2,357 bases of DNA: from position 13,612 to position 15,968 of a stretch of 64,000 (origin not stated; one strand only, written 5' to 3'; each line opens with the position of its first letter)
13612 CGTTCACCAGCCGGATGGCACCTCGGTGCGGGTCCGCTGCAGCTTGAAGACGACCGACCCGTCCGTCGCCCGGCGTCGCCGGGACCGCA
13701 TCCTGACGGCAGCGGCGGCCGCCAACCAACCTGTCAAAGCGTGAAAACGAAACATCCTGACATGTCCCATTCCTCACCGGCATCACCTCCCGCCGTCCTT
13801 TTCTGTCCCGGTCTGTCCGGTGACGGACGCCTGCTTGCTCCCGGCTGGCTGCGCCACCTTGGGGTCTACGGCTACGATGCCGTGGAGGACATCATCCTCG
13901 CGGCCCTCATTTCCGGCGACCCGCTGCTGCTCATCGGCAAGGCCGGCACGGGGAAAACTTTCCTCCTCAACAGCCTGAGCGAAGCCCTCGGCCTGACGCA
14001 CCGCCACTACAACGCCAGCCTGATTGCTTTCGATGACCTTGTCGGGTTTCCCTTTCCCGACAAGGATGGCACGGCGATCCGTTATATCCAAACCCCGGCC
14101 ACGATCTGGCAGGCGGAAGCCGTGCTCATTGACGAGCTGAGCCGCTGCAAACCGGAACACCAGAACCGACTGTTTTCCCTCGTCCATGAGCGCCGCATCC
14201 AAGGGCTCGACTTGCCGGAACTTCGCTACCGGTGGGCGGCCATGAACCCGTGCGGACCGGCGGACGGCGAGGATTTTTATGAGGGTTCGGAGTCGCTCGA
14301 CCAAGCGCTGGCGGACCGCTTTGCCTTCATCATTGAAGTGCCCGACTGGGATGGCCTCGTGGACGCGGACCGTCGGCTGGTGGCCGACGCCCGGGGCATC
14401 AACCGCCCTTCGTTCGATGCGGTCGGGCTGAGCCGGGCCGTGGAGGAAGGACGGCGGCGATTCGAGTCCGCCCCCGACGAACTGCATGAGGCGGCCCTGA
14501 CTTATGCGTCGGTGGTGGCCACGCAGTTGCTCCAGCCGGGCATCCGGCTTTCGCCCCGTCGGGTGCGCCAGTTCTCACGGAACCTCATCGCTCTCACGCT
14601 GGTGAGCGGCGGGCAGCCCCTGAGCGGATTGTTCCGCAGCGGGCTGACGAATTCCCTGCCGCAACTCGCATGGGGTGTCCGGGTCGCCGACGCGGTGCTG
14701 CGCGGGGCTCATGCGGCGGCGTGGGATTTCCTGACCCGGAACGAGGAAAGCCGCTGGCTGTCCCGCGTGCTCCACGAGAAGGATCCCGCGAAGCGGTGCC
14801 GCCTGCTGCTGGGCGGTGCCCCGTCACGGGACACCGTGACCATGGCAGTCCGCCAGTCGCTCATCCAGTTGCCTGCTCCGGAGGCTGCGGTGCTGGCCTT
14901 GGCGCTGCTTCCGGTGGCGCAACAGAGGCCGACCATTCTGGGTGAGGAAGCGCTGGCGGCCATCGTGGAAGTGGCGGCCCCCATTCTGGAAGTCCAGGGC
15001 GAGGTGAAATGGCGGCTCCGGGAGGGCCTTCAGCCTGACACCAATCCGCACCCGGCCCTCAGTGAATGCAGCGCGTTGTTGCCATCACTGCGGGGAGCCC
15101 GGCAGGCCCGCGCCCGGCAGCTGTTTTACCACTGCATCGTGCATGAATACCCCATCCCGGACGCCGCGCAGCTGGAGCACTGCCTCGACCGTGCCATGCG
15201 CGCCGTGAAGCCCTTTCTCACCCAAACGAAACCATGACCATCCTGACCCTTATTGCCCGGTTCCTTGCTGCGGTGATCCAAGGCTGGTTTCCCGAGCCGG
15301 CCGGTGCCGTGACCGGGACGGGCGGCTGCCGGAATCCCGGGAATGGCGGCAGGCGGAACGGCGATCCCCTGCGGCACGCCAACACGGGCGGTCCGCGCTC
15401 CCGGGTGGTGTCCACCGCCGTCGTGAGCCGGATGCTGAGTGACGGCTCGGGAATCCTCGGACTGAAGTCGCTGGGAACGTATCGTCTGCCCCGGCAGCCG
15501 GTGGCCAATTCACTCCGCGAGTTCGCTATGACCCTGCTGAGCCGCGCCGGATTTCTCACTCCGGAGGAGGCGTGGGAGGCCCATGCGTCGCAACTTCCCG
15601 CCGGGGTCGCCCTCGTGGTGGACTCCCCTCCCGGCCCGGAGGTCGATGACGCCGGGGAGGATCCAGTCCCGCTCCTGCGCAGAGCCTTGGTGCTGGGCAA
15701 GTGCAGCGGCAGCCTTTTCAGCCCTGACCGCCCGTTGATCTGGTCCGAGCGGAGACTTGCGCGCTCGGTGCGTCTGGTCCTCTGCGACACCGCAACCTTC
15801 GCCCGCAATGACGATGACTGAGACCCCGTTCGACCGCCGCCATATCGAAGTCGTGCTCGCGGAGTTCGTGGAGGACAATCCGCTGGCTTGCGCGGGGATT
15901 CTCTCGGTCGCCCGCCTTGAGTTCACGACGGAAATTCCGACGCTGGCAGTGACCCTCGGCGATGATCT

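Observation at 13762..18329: Translationally coupled four-gene operon: RavA/MoxR-like AAA+ ATPase, unknown protein, HExxH+VWA protein, divergent MetK paralog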

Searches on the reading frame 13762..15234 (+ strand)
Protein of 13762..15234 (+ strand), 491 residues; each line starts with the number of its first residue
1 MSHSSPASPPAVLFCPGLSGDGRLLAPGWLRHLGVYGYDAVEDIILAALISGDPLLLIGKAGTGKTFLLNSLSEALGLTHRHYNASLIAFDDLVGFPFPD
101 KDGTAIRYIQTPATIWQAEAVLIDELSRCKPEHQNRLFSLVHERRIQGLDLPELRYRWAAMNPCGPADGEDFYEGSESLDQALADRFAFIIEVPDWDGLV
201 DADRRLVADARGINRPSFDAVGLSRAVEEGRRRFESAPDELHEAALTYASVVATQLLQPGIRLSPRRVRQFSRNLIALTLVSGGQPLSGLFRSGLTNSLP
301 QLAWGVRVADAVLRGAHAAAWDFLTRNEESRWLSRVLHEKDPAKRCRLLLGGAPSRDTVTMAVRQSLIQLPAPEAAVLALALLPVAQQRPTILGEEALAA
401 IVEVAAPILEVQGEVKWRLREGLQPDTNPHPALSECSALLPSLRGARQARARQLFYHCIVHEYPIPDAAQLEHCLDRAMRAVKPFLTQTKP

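Call 8: search_protein_families(library=pfam, proteins=[window:13762-15234:+], max_evalue=0.1)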
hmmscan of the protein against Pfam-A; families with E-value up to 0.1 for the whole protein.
window:13762-15234:+ (491 aa): 13 families
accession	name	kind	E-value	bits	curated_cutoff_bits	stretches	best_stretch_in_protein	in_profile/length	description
PF07728.20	AAA_5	-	4e-09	37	22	1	54-187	1-139/139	AAA domain (dynein-related subfamily)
PF07726.17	AAA_3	-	1.5e-05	25.3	27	1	55-188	2-130/131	ATPase family associated with various cellular activities (AAA)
PF13245.12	AAA_19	-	0.00039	21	25.1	1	49-90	8-49/134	AAA domain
PF13191.12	AAA_16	-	0.0005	21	32.6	1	51-96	21-64/167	AAA ATPase domain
PF20030.5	bpMoxR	-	0.00076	19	27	1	37-146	16-126/205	MoxR domain in the MoxR-vWA-beta-propeller ternary systems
PF13604.12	AAA_30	-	0.0012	19.1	27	1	49-143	14-114/191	AAA domain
PF00004.35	AAA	-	0.0019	19.1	21.2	1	55-130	1-70/131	ATPase family associated with various cellular activities (AAA)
PF13401.12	AAA_22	-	0.016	15.9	27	1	55-77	8-30/130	AAA domain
PF12775.13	AAA_7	-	0.021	14.8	25.8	1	51-77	32-58/181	P-loop containing dynein motor region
PF05729.18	NACHT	-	0.028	14.7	26.7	1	54-78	2-26/167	NACHT domain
PF05970.20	PIF1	-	0.044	13.8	25.9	1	51-76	21-46/223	PIF1-like helicase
PF07693.20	KAP_NTPase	-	0.064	12.9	20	0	52-76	20-44/293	KAP family P-loop domain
PF13481.12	AAA_25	-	0.074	13.1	27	0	44-73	25-54/195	AAA domain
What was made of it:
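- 13762..15237 (+): g1: AAA_5 / MoxR-class AAA+ ATPase with C-terminal helical extension (491 aa). Pfam AAA_5 4e-9, above the cut-off (call 8).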

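Call 9: search_protein_families(library=padloc, proteins=[window:13762-15234:+], max_evalue=0.1)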
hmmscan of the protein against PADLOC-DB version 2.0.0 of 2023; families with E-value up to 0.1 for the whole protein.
window:13762-15234:+ (491 aa): 11 families
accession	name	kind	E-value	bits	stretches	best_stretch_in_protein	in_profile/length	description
PDLC04140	mad8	-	5.4e-05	20.8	1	51-125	26-70/314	mads_8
PDLC04475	PDC-M16A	-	0.0014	15.2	1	56-84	35-63/721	-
PDLC02350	AbiO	-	0.0043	13.9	1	55-145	195-285/468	AbiO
PDLC04239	PDC-M01A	-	0.015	11.8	1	56-78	205-228/552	-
PDLC04476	PDC-M16A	-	0.016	11.6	1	55-83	28-56/691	-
PDLC00268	PtuA1|PtuA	-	0.019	12.4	1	51-80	24-53/411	AAA ATPase domain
PDLC05065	PDC-S68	-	0.019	10.7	1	46-75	614-643/1221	-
PDLC04472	PDC-M16A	-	0.024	10.9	1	55-83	243-271/930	-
PDLC01993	RtcR--CARF_AAA_HTH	-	0.033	10.6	1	41-71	193-223/523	-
PDLC02372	Nhi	-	0.056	10.1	0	55-144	202-290/470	-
PDLC04956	PDC-S20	-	0.078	10.3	0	121-133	184-196/450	-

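Call 10: search_protein_families(library=ncbifam, proteins=[window:13762-15234:+], max_evalue=0.1)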
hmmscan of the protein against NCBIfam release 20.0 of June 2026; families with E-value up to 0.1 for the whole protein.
window:13762-15234:+ (491 aa): 5 families
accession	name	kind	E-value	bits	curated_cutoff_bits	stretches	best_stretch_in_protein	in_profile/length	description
NF038214.1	IS21_help_AAA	equivalog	8.1e-05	22.4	200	1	53-145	91-181/232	IS21-like element helper ATPase IstB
TIGR03420.1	DnaA_homol_Hda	equivalog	0.0024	17.5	194.8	1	52-147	38-122/226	DnaA regulatory inactivator Hda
NF005304.0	PRK06835.1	equivalog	0.0062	15.7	215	1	53-126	184-255/330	ATP-binding protein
TIGR02640.1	gas_vesic_GvpN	equivalog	0.0089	15.6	266.8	0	121-154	109-141/262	gas vesicle protein GvpN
NF047389.1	ATPase_Sll1717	subfamily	0.017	14.3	75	1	45-96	27-69/454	P-loop ATPase, Sll1717 family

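Call 79: search_solved_structures(query=window:13762-15234:+, max_evalue=0.01, show_alignments=1)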
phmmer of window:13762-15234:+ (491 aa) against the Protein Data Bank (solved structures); distinct sequences matched with E-value up to 0.01: 5.
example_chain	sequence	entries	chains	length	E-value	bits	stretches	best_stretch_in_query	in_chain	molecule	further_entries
6i27_A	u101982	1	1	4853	2.9e-10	42.7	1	51-146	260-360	Midasin,Midasin,Midasin,Midasin,Midasin,Midasin,Midasin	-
6i26_A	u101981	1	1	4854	2.9e-10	42.7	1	51-146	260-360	Midasin,Midasin,Midasin,Midasin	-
6hyp_A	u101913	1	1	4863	2.9e-10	42.7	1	51-146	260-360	Midasin,Midasin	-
5jcs_s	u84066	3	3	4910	3.1e-10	42.6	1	51-146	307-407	Midasin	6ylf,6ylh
6or5_A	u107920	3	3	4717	5.4e-05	25.3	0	46-82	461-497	Midasin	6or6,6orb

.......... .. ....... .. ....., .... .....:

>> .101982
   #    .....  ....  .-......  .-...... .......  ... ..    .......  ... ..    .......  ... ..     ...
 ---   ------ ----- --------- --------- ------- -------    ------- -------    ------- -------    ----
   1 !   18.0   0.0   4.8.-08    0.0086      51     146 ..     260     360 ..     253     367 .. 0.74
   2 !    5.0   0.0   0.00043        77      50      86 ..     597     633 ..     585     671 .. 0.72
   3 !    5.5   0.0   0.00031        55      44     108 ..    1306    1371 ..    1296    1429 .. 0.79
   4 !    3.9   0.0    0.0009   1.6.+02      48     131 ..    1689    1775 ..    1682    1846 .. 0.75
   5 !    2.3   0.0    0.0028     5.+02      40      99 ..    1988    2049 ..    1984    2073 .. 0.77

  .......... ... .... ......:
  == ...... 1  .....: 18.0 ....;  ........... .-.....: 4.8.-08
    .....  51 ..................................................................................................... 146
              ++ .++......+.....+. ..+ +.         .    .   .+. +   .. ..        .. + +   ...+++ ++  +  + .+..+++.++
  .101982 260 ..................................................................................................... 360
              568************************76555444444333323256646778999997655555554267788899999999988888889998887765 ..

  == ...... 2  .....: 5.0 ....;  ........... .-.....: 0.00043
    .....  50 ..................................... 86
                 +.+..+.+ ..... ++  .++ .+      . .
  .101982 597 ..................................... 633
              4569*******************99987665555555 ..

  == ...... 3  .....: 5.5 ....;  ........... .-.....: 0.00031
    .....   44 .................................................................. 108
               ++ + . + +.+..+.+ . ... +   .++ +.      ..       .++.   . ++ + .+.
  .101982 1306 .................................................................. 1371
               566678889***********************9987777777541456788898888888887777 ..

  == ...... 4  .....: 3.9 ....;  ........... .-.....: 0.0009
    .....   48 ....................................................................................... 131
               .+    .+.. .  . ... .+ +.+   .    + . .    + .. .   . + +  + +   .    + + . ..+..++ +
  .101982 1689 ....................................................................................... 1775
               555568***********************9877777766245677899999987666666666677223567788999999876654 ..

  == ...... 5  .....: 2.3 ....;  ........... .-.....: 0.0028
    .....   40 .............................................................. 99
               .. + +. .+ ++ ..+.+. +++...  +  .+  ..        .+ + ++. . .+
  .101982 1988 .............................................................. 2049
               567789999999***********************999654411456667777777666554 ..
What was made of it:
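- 13762..15237 (+): The only PDB sequence hits are midasin AAA domains (call 79).
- On RavA specifically: phmmer against PDB at E <= 0.01 returns only midasin AAA domains, and no RavA, NorQ or CbbQ (call 79).
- Closest known: CbbQ-CbbO Rubisco activase and NorQ-NorD. Different: g1 is AAA_5/midasin-like by sequence, with no detectable similarity to solved RavA or NorQ (call 79).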

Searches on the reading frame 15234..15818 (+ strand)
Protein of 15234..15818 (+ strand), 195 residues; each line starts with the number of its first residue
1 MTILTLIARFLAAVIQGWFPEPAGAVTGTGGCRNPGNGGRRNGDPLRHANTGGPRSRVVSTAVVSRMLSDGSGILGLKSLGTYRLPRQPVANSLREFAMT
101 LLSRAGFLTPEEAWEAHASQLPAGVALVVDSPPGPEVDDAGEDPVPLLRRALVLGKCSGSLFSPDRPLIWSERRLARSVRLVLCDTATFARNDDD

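Call 8: search_protein_families(library=pfam, proteins=[window:15234-15818:+], max_evalue=0.1)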
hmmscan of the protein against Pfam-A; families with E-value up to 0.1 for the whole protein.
window:15234-15818:+ (195 aa): 0 families

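Call 9: search_protein_families(library=padloc, proteins=[window:15234-15818:+], max_evalue=0.1)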
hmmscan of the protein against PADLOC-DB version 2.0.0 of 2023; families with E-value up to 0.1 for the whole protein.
window:15234-15818:+ (195 aa): 0 families

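Call 10: search_protein_families(library=ncbifam, proteins=[window:15234-15818:+], max_evalue=0.1)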
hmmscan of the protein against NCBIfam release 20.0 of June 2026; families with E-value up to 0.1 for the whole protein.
window:15234-15818:+ (195 aa): 0 families
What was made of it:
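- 15234..15821 (+): g2: module-specific small protein (195 aa) with no structural match (possible adaptor or substrate). No hit in Pfam, NCBIfam or PADLOC (calls 8-10).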

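Call 23: search_solved_structures(query=A1, max_evalue=10)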
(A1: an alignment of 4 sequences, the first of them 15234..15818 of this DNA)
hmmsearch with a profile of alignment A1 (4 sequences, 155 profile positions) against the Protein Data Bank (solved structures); distinct sequences matched with E-value up to 10: 2.
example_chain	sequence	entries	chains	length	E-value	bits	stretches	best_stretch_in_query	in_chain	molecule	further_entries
7rmy_A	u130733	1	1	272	0.15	15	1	29-118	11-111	De Novo designed tunable homodimer, D_3-337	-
2m3a_A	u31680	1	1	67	1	12.4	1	44-83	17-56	Protein KNL-2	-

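Call 43: find_homologous_proteins(query=A1)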
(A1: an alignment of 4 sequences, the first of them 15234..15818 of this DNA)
Query A1 (4 sequences) (195 aa, profile of the alignment): 766 proteins with E <= 0.001 among 8000 candidates; the best 120 are listed.
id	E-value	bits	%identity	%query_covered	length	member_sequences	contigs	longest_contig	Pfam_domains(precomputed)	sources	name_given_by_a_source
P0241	3.0e-68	246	25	71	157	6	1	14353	-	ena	-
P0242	4.1e-68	246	28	71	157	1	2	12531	-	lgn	-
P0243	2.3e-67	244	29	71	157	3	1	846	-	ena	-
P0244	6.1e-67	242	29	71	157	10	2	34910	-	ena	-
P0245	1.1e-66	241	29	71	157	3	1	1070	-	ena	-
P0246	8.0e-65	235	29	70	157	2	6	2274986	-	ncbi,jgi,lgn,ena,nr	ncbi:MAG: hypothetical protein GX465_12545 [Acidobacteria bacterium]|nr:hypothetical protein [Acidob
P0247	2.0e-62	227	32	72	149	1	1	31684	-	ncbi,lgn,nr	ncbi:MAG: hypothetical protein HY553_14710 [Elusimicrobia bacterium]|nr:hypothetical protein [Elusim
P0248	1.3e-61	225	30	70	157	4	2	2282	-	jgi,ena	-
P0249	9.7e-61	222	33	71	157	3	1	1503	-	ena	-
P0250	5.1e-60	220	27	71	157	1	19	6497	-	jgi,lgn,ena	jgi:hypothetical protein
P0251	7.4e-60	219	52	84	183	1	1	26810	-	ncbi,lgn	ncbi:MAG: hypothetical protein WED15_03640 [Akkermansiaceae bacterium]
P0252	4.1e-59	217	25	70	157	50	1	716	-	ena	-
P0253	1.2e-58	215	100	100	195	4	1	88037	-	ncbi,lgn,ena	-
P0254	2.2e-58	214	43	18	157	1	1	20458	-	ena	-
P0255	9.5e-54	199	90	100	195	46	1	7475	-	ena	-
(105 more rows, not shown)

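Call 56: predict_structure(alignment_id=A4)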
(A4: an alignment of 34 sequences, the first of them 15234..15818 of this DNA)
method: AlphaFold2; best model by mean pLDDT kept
length: 195 residues; sequences in the alignment: 34
mean_pLDDT: 78.2   pTM: 0.62
mean pLDDT of the five models: 78.2, 77.6, 77.4, 77.4, 77.0
residues with pLDDT >= 90: 89; 70-90: 37; 50-70: 54; < 50: 15
segments of 3 or more residues with pLDDT < 50: 30-33, 49-51
pLDDT, mean of each block of 10 residues (from residue 1): 80 77 55 50 53 52 54 76 84 92 97 98 95 78 91 97 97 95 78 54
secondary structure, 60 per line:
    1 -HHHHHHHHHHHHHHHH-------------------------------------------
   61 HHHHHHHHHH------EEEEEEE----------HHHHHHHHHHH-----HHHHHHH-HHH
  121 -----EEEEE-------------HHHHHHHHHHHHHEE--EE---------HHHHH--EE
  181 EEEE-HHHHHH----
elements in order: H2-17 H61-70 E77-83 H94-104 H110-116 E126-130 H144-156 H172-176 E179-184 H186-191

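Call 59: fold_search(model_id=the predicted structure, library=pdb)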
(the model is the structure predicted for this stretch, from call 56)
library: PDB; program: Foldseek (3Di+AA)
matches with E <= 10: 49; with E <= 0.001: 0
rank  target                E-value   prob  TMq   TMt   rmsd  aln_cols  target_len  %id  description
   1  3euc_B                1.4e+00  0.02  0.10  0.07  14.4        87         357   21  Crystal structure of histidinol-phosphate aminotransferase (YP_297314.1) from RALSTONIA EUTROPHA JMP134 at 2.05 A reso (released 2008-11-11)
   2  3t1r_C                1.8e+00  0.01  0.09  0.11  14.3       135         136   14  MglB with tetrameric arrangement (released 2011-08-31)
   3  9gy7_A                2.2e+00  0.02  0.14  0.05  22.0       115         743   12  C. thermocellum UvrA-UvrB in complex with DNA with a fluorescein modification and AMPPNP (released 2025-12-24)
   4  9bk9_B                2.6e+00  0.03  0.16  0.20  12.4       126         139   15  Crystal structure of Rid family protein PA0814 from Pseudomonas aeruginosa (released 2024-09-04)
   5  5y40_D                2.6e+00  0.02  0.17  0.19  14.3       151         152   11  Structure of the periplasmic domain of the MotB L119P mutant from Salmonella (crystal form 2) (released 2018-04-11)
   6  6znp_B                2.8e+00  0.02  0.12  0.05  11.6        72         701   12  Crystal Structure of DUF1998 helicase MrfA bound to DNA (released 2020-11-25)
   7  7dko_A                3.0e+00  0.02  0.14  0.22  11.3       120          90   12  De novo design protein AM2M (released 2021-12-08)
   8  2l7z_MODEL_1_A        4.6e+00  0.03  0.08  0.18   8.8        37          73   16  NMR Structure of A13 homedomain (released 2011-11-09)
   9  6txc_P                5.6e+00  0.01  0.12  0.07  18.9       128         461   14  Crystal structure of tetrameric human wt-SAMHD1 (residues 109-626) with GTP, dATP, dCMPNPP and Mg (released 2020-06-24)
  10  3t1r_D                5.6e+00  0.01  0.10  0.13  14.4       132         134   13  MglB with tetrameric arrangement (released 2011-08-31)
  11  1my6_A                5.9e+00  0.01  0.17  0.16  13.8       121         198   15  The 1.6 A Structure of Fe-Superoxide Dismutase from the thermophilic cyanobacterium Thermosynechococcus elongatus : Co (released 2003-07-29)
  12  2gms_A                5.9e+00  0.01  0.10  0.06   9.5        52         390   15  E coli GDP-4-keto-6-deoxy-D-mannose-3-dehydratase with bound hydrated PLP (released 2006-09-05)
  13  7xgn_B                5.9e+00  0.01  0.14  0.10  11.4       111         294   19  Quinolinate Phosphoribosyl Transferase (QAPRTase) from Streptomyces pyridomyceticus NRRL B-2517 in complex with Nicoti (released 2023-03-22)
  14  8y7o_D                5.9e+00  0.01  0.11  0.09  21.6       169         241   11  FluPol-NS2 complex (hexamer) (released 2024-07-24)
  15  1wmb_A                6.3e+00  0.04  0.12  0.10   5.3        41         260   17  Crystal structure of NAD dependent D-3-hydroxybutylate dehydrogenase (released 2005-09-06)
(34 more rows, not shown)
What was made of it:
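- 15234..15821 (+): AF2 pLDDT is 78, above 90 for residues 80-190, and the best Foldseek PDB match has E = 1.4 (calls 56, 59).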

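Call 63: find_encoding_contigs(protein=P0253, flank=10000, max_places=4)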
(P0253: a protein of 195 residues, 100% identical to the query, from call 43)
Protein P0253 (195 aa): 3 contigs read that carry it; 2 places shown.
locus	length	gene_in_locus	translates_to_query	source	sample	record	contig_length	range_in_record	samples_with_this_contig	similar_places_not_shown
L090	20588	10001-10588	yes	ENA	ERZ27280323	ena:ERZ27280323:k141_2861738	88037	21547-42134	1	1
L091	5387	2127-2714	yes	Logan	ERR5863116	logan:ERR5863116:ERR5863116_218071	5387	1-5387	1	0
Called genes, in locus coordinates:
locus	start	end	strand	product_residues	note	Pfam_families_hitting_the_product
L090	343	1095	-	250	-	-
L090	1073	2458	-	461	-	PF13360:PQQ_2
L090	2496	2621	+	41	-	-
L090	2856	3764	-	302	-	-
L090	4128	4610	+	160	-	-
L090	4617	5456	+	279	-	PF02195:ParB_N, PF17762:HTH_ParB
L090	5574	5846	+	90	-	PF09720:Unstab_antitox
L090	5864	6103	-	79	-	-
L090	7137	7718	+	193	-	PF06961:DUF1294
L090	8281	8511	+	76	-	-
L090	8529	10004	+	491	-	PF07726:AAA_3 (weak), PF07728:AAA_5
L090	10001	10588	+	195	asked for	-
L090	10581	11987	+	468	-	-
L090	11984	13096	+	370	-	PF00438:S-AdoMet_synt_N, PF02773:S-AdoMet_synt_C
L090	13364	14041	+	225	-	-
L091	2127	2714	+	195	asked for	-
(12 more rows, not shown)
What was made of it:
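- Checked: A public gene call of the identical contig uses the second start (call 63).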

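Call 69: search_protein_representatives(alignment_id=A4)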
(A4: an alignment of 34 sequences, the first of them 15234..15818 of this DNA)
Query: 34 sequences, 156 profile positions. Proteins with E-value up to 0.001 (for the whole library): 340; up to 1e-10: 249; up to 1e-30: 62. The best 150 are listed.
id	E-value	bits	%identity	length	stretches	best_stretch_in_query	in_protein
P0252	1.5e-61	222.8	-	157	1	1-156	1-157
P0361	3.0e-51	189.4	-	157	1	9-156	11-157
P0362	5.2e-51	188.6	-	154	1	12-156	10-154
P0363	5.2e-48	178.8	-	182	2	56-155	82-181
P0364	1.5e-47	177.3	-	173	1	15-156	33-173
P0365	1.6e-47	177.3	-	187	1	9-155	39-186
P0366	5.1e-46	172.3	-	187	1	10-156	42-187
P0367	1.4e-45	170.9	-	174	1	14-156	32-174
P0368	6.5e-44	165.5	-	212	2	49-156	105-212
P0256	2.0e-43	163.9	-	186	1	11-155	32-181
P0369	4.7e-43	162.7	-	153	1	11-156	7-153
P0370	1.1e-42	161.5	-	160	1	13-156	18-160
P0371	5.5e-42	159.2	-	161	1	11-156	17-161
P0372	9.9e-42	158.4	-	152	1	13-155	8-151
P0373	1.2e-41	158.1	-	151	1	16-156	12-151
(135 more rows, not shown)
